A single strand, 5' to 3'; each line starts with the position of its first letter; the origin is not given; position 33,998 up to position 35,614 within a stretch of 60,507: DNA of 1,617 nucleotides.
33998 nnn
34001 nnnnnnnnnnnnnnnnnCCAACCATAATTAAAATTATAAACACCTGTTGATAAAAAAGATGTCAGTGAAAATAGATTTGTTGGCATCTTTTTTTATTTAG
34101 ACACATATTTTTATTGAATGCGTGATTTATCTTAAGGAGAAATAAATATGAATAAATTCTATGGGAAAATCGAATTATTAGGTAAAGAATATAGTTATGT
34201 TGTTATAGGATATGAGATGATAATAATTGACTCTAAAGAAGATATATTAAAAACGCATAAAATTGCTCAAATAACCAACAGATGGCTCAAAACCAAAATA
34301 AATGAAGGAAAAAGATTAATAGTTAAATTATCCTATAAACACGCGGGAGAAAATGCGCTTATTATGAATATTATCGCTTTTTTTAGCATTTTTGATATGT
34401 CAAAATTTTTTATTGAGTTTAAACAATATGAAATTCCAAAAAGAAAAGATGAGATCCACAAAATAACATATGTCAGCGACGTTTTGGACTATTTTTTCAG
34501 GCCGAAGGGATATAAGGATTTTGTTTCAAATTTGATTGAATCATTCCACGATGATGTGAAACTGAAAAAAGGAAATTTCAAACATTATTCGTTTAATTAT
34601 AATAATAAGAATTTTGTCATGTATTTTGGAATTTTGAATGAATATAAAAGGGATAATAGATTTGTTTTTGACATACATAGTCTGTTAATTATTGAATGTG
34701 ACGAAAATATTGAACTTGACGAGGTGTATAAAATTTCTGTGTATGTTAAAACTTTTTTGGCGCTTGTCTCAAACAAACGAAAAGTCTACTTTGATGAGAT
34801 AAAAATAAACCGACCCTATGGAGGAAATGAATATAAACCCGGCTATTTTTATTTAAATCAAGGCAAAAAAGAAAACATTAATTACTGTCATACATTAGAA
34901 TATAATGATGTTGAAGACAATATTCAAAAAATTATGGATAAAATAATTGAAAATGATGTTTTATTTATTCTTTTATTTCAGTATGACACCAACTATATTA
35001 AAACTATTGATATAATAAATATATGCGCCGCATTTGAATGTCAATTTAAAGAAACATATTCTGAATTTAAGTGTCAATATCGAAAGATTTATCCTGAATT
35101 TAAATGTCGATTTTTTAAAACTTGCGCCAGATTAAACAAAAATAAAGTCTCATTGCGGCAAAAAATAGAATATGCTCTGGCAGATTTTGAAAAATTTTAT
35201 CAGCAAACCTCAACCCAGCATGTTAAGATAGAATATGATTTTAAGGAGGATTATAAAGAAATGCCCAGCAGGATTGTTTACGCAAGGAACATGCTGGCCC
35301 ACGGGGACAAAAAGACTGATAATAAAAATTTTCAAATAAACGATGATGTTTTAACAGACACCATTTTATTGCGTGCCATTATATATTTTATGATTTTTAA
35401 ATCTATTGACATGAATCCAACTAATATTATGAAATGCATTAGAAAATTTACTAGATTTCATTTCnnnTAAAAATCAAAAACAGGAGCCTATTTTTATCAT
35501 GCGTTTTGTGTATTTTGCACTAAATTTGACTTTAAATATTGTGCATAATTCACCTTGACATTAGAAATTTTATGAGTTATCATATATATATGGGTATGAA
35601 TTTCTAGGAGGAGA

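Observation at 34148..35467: Orphan AT-rich gene with a C-terminal HEPN RNxxxH motif between secA and corC (ApeA-like single-gene defence candidate)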

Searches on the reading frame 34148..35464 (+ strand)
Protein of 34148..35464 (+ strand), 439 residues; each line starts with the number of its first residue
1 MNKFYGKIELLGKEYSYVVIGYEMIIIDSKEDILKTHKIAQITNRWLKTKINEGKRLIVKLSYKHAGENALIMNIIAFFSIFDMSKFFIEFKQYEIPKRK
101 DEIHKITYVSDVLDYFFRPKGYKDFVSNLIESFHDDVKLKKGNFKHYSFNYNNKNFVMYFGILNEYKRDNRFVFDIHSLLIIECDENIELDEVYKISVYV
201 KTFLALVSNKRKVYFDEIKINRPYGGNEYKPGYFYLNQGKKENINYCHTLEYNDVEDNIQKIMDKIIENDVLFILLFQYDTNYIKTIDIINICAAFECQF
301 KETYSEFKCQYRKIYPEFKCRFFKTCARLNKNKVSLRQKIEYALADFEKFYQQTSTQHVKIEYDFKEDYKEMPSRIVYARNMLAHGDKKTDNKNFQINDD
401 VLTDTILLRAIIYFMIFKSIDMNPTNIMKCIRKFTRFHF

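Call 4: search_protein_families(library=pfam, proteins=[window:34148-35464:+], max_evalue=10)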
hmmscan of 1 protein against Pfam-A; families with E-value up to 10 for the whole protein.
window:34148-35464:+ (439 aa): 1 family
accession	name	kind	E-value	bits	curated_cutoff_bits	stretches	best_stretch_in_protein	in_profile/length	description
PF18739.6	HEPN_Apea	-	2.1e-07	31.9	24.4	1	313-423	34-133/136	Apea-like HEPN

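Call 5: search_protein_families(library=padloc, proteins=[window:34148-35464:+], max_evalue=10)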
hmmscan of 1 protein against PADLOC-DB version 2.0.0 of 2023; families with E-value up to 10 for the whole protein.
window:34148-35464:+ (439 aa): 0 families

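Call 6: search_protein_families(library=ncbifam, proteins=[window:34148-35464:+], max_evalue=10)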
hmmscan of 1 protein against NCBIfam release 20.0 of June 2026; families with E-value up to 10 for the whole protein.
window:34148-35464:+ (439 aa): 0 families

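Call 7: search_solved_structures(query=window:34148-35464:+, max_evalue=10)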
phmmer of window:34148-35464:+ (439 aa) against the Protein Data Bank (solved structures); distinct sequences matched with E-value up to 10: 1.
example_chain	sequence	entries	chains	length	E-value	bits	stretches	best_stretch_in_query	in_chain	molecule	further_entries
7rdr_A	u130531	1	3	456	0.15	14.5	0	41-102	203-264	Circular tendon repeat protein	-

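Call 8: find_homologous_proteins(query=window:34148-35464:+, max_evalue=0.001)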
Query window:34148-35464:+ (439 aa): 16 proteins with E <= 0.001 among 2598 candidates.
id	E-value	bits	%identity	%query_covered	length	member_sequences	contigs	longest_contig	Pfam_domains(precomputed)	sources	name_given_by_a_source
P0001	8.9e-288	972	99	100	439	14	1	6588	PF18739.7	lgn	-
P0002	5.2e-191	654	84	80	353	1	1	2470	-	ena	-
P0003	1.4e-139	484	58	99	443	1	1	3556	-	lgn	-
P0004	2.5e-129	450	55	98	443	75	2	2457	-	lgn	-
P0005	1.6e-105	372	47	99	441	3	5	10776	-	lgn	-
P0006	8.8e-105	370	46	99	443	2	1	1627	-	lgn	-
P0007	9.3e-104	366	47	99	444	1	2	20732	-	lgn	-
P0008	2.1e-99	352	47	99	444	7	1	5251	PF18739.7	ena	-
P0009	2.2e-95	339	58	68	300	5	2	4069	-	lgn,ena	-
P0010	2.9e-93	332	44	99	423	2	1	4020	-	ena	-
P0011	7.5e-82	294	42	99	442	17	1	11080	PF18739.7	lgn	-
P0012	6.4e-81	291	40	98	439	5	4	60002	PF18739.7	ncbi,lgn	-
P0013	1.3e-78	283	39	99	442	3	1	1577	PF18739.7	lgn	-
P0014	6.8e-74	268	49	68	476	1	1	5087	PF07516.19,PF02810.22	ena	-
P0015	3.4e-71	259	48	69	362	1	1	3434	-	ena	-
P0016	4.2e-37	147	41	53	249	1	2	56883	PF18739.7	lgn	-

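Call 10: search_protein_families(library=phrogs, proteins=[window:34148-35464:+], max_evalue=1)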
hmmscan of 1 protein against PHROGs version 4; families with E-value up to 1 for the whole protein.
window:34148-35464:+ (439 aa): 0 families

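Call 11: find_encoding_contigs(protein=P0012, flank=8000, max_places=4)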
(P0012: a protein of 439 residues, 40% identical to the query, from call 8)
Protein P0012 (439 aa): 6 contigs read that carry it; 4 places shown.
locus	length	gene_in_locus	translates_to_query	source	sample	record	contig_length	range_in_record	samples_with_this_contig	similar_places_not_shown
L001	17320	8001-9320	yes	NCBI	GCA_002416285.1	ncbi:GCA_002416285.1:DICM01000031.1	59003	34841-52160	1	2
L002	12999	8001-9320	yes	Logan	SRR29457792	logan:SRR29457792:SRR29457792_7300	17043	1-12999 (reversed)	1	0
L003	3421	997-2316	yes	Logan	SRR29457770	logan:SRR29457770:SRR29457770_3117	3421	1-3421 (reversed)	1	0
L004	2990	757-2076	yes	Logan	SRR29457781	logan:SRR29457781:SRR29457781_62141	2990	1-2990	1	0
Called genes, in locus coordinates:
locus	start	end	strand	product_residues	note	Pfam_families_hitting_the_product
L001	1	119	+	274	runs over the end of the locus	-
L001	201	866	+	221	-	PF01520:Amidase_3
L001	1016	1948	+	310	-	PF07751:Abi_2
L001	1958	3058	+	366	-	PF00089:Trypsin, PF13365:Trypsin_2, PF17820:PDZ_6 (faint), PF13180:PDZ_2, PF00595:PDZ (weak), PF14685:PDZ_Tricorn (faint)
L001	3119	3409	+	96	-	-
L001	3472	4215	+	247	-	PF01476:LysM, PF23472:LysM2_CERK1_LYK3_4_5 (faint), PF01476:LysM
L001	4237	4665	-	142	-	PF07486:Hydrolase_2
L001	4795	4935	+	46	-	-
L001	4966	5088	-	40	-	-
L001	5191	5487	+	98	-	-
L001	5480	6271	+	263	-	-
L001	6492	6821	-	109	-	PF12844:HTH_19, PF13560:HTH_31, PF01381:HTH_3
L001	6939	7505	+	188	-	-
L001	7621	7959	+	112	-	PF20118:DUF6508 (weak)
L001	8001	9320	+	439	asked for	PF18739:HEPN_Apea (weak)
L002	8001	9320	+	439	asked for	PF18739:HEPN_Apea (weak)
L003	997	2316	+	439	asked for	PF18739:HEPN_Apea (weak)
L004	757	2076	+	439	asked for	PF18739:HEPN_Apea (weak)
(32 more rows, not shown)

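Call 12: find_encoding_contigs(protein=P0007, flank=8000, max_places=3)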
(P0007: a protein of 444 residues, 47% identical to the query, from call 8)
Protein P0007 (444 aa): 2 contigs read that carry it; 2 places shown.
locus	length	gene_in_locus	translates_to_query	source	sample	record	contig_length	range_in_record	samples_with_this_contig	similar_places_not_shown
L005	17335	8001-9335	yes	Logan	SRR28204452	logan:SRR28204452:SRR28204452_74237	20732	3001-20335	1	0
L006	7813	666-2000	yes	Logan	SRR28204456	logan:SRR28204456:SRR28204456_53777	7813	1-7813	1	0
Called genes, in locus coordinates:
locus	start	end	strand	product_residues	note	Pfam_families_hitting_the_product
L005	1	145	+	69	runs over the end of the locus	-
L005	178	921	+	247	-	-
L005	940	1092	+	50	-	-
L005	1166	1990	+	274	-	PF01661:Macro, PF20118:DUF6508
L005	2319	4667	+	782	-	-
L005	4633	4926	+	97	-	-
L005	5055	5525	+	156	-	-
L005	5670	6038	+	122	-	-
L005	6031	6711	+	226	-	PF21784:Bflower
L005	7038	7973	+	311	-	PF01381:HTH_3, PF12844:HTH_19, PF13443:HTH_26 (weak), PF13560:HTH_31, PF02661:Fic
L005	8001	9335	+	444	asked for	-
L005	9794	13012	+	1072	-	PF18470:Cas9_a (weak), PF13395:HNH_4, PF18541:RuvC_III, PF22702:Cas9_RuvC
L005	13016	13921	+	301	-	PF01867:Cas_Cas1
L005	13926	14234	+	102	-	PF09827:CRISPR_Cas2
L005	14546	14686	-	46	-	-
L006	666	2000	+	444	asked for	-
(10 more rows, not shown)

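Call 13: find_encoding_contigs(protein=P0011, flank=8000, max_places=3)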
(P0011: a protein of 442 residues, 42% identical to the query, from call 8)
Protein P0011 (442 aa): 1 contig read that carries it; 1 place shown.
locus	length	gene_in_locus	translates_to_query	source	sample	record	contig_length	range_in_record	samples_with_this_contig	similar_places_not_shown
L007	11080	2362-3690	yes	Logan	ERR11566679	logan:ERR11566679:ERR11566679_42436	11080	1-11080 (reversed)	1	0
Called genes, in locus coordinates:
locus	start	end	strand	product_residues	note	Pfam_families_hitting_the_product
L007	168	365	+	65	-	-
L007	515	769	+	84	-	PF00239:Resolvase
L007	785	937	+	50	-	-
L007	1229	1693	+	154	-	-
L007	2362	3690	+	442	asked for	PF18739:HEPN_Apea (weak)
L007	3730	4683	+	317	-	-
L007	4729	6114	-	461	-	PF02976:MutH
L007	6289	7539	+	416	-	PF00145:DNA_methylase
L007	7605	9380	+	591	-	-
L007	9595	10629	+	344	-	-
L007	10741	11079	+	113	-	?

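Call 14: find_encoding_contigs(protein=P0014, flank=6000, max_places=3)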
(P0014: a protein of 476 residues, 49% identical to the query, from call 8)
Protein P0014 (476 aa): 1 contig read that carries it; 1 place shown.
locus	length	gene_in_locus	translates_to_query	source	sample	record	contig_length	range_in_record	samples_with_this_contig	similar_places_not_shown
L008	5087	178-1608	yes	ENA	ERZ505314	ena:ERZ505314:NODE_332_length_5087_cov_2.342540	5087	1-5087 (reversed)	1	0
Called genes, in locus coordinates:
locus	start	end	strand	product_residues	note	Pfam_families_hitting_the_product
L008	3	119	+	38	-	?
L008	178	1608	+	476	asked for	PF07516:SecA_SW, PF02810:SEC-C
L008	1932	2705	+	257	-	PF24585:YunG, PF02805:Ada_Zn_binding (faint)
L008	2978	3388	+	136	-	PF13310:Virulence_RhuM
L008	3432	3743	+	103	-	PF13310:Virulence_RhuM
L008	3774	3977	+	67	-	PF13310:Virulence_RhuM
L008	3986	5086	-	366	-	?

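Call 15: find_encoding_contigs(protein=P0005, flank=8000, max_places=5)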
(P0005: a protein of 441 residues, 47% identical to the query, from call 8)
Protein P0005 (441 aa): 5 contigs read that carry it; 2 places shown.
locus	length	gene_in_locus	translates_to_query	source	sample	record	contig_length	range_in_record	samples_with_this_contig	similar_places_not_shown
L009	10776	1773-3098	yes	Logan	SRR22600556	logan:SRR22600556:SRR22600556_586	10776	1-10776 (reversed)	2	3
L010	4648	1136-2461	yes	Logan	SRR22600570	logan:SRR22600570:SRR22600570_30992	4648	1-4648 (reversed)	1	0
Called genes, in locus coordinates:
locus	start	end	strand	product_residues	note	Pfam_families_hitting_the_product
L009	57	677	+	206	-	PF04383:KilA-N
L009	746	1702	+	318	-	PF14657:Arm-DNA-bind_4 (weak), PF00589:Phage_integrase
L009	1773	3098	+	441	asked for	-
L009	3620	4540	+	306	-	-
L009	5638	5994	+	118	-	-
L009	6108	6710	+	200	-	PF12917:YfbR-like (weak), PF13023:HD_3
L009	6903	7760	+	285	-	-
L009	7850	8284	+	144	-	PF14470:bPH_3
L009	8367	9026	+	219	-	-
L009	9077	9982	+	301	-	PF27663:Spore_coat_YutH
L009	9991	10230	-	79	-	PF01106:NifU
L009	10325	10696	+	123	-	PF00575:S1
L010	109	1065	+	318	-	PF14657:Arm-DNA-bind_4 (weak), PF00589:Phage_integrase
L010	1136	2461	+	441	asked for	-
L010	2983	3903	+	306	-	-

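Call 16: find_encoding_contigs(protein=P0001, flank=8000, max_places=3)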
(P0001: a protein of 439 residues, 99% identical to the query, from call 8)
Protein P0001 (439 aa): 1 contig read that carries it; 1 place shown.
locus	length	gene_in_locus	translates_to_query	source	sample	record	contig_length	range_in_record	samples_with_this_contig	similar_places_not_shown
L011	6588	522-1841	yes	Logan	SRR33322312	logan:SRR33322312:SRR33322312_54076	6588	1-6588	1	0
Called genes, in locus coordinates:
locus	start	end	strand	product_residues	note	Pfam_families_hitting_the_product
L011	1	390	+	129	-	?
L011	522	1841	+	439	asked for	PF18739:HEPN_Apea (weak)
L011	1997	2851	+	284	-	PF00571:CBS, PF03471:CorC_HlyC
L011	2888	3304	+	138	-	PF00293:NUDIX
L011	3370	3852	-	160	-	PF00383:dCMP_cyt_deam_1, PF14437:MafB19-deam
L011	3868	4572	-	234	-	-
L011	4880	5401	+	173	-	-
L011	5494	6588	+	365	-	?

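Call 17: find_encoding_contigs(protein=P0003, flank=8000, max_places=3)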
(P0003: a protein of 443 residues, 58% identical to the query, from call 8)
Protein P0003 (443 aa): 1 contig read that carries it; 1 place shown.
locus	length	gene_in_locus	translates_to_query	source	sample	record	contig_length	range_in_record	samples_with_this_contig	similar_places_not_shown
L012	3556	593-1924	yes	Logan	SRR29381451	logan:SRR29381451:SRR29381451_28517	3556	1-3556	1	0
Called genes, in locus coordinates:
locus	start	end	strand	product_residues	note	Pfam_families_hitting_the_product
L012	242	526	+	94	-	PF00589:Phage_integrase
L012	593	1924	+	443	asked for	-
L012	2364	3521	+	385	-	PF07690:MFS_1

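Call 22: search_protein_representatives(protein=window:34148-35464:+)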
Query: 439 residues. Proteins with E-value up to 0.001 (for the whole library): 41; up to 1e-10: 31; up to 1e-30: 7. The best 41 are listed.
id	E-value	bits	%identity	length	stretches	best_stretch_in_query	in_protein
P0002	1.7e-191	653.6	84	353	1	1-352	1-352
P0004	7.8e-130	450.4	59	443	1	4-437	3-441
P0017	8.7e-63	229.5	38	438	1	4-423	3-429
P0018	2.7e-42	162.0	34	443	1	5-434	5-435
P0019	1.1e-32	130.3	31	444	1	4-436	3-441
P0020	1.3e-32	130.1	31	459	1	4-434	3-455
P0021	3.0e-32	128.9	36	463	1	15-433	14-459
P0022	3.2e-29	118.9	32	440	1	105-437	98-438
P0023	7.2e-29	117.8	92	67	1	1-66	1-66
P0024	1.5e-28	116.7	32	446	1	107-438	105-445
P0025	2.9e-28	115.8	28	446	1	6-437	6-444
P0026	1.4e-26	110.2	80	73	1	374-439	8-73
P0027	2.6e-25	106.1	39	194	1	4-195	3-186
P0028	3.2e-25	105.8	33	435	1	6-433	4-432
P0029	5.1e-25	105.1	27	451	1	42-437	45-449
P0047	9.7e-06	41.6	24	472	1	98-392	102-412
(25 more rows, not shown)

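Call 24: search_protein_families(library=pfam, alignment_id=A2, max_evalue=0.01)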
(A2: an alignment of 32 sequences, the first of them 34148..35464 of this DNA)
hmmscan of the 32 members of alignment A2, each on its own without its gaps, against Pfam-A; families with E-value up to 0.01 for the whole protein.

A. member 1, window:34148-35464:+ (439 aa): 1 family
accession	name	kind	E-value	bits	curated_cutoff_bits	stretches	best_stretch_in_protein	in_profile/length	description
PF18739.6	HEPN_Apea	-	2.1e-07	31.9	24.4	1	313-423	34-133/136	Apea-like HEPN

B. families by the number of members that match (of 32 scanned): 4 families
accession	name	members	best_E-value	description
PF18739.6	HEPN_Apea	25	7.9e-10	Apea-like HEPN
PF18737.6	HEPN_MAE_28990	1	5.2e-05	MAE_28990/MAE_18760-like HEPN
PF25544.1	Ependymin_amoebozoa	1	0.00016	Ependymin domain, amoebozoa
PF18734.6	HEPN_AbiU2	1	0.0013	AbiU2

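Call 25: search_protein_families(library=padloc, alignment_id=A2, max_evalue=0.01)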
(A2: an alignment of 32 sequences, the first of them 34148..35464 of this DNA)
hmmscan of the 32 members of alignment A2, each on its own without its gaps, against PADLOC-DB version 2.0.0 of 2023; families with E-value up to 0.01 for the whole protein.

A. member 1, window:34148-35464:+ (439 aa): 0 families

B. families by the number of members that match (of 32 scanned): 3 families
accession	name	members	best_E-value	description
PDLC05048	PDC-S58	2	0.003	-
PDLC01222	typeIV_Cas11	1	0.002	CAS-IV-C; effector_SS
PDLC00730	Effector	1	0.0045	TIR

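Call 33: search_solved_structures(query=A2, max_evalue=10, show_alignments=2)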
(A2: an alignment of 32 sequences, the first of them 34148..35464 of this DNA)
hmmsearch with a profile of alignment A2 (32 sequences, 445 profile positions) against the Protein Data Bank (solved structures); distinct sequences matched with E-value up to 10: 1.
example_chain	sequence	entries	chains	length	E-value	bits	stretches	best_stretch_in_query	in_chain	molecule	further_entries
6clz_B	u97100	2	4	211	0.36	13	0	313-360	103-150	Apolipoprotein A-I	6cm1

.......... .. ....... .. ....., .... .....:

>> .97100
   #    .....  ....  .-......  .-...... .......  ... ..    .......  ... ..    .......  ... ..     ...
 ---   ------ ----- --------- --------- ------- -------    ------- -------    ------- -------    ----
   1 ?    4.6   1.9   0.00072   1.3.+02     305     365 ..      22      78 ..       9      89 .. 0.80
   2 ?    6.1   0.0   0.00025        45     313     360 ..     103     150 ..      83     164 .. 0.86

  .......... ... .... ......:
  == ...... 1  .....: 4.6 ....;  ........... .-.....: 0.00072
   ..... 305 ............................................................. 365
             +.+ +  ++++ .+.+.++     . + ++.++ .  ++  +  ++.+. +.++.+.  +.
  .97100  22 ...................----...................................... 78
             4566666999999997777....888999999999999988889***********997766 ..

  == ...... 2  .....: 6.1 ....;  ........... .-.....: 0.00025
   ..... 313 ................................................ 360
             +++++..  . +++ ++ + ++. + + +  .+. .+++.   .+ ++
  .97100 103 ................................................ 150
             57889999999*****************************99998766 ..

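Call 39: predict_structure(alignment_id=A1)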
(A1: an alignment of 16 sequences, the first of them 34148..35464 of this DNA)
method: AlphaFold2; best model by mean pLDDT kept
length: 439 residues; sequences in the alignment: 16
mean_pLDDT: 76.3   pTM: 0.79
mean pLDDT of the five models: 76.3, 73.9, 70.0, 66.6, 61.8
residues with pLDDT >= 90: 109; 70-90: 199; 50-70: 77; < 50: 54
segments of 3 or more residues with pLDDT < 50: 91-94, 135-140, 166-174, 282-284, 311-333
pLDDT, mean of each block of 10 residues (from residue 1): 81 90 90 81 89 82 89 91 61 59 90 77 67 51 79 94 53 63 94 94 84 85 67 86 70 87 91 70 56 86 71 43 34 70 89 69 81 88 66 64 83 90 85 63
secondary structure, 60 per line:
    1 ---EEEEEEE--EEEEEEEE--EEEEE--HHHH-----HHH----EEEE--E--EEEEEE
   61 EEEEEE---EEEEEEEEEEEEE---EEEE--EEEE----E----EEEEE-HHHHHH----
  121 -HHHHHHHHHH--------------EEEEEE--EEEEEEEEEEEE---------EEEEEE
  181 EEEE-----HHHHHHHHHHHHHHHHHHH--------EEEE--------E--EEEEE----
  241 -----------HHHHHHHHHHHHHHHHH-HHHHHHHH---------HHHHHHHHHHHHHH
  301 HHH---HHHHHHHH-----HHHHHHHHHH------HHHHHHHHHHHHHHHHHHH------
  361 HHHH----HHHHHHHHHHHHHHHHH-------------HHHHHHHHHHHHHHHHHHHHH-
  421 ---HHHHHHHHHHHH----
elements in order: E4-10 E13-20 E23-27 H30-33 E46-49 E55-66 E70-82 E86-89 E92-95 E105-109 H111-116 H122-131 E146-151 E154-165 E175-184 H190-208 E217-220 E232-236 H252-268 H270-277 H287-303 H307-314 H320-329 H336-354 H361-364 H369-385 H399-419 H424-435

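Call 42: fold_search(model_id=the predicted structure, library=pdb)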
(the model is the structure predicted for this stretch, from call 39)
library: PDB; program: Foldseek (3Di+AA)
matches with E <= 10: 670; with E <= 0.001: 0
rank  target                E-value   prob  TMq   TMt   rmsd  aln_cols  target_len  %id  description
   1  8y9m_A                4.4e-03  0.21  0.10  0.07  22.7       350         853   11  Cas12h1(D465A)-crRNA-dsDNA ternary complex (released 2025-02-12)
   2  8y9n_A                1.5e-02  0.13  0.09  0.07  21.9       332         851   12  Cas12h1-crRNA-dsDNA ternary complex (released 2025-02-12)
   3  9l12_E                2.0e-02  0.14  0.11  0.07  21.9       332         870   11  Crystal structure of Cas12h ternary complex (released 2025-06-11)
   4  6wxf_2                2.9e-02  0.06  0.08  0.07  28.8       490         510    8  Cryo-EM reconstruction of VP5*/VP8* assembly from rhesus rotavirus particles - Intermediate conformation (released 2021-01-20)
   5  9l12_A                4.6e-02  0.12  0.12  0.07  21.7       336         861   11  Crystal structure of Cas12h ternary complex (released 2025-06-11)
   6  4q6u_B                5.2e-02  0.18  0.10  0.13  18.4       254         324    9  Crystal structure of a putative uncharacterized protein from Mycobacterium tuberculosis (released 2014-06-18)
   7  8y9l_A                5.4e-02  0.06  0.10  0.07  21.8       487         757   10  Cas12h1-crRNA binary complex (released 2025-02-12)
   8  6wxe_3                5.7e-02  0.08  0.11  0.10  23.8       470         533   10  Cryo-EM reconstruction of VP5*/VP8* assembly from rhesus rotavirus particles - Upright conformation (released 2021-01-20)
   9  7l1z_A                6.4e-02  0.25  0.15  0.25  16.0       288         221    6  Unlocking the structural features for the exo-xylobiosidase activity of an unusual GH11 member identified in a compost (released 2021-08-04)
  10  9qiw_CJ               6.4e-02  0.12  0.08  0.12  18.6       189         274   12  Human pre-60S - State 3 (released 2025-04-30)
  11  8fl0_ND               6.7e-02  0.11  0.06  0.09  18.6       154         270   13  Human nucleolar pre-60S ribosomal subunit (State H) (released 2023-07-12)
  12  9d7u                  6.7e-02  0.08  0.12  0.09  22.0       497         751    7  The low pH structure (released 2025-06-25)
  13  8rl2_CJ               8.3e-02  0.08  0.06  0.08  18.7       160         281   13  Human pre-60S - State 5 (released 2025-01-15)
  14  8aaq                  9.2e-02  0.06  0.07  0.11  22.7       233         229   12  Crystal structure of the carotenoid-binding protein domain from silkworm Bombyx mori (BmCBP), CRT-416 form (released 2023-02-01)
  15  8xs6_B                1.1e-01  0.11  0.10  0.12  17.2       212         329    8  Crystal structure of the DNA-bound AHR-ARNT heterodimer in complex with Tapinarof (released 2025-01-15)
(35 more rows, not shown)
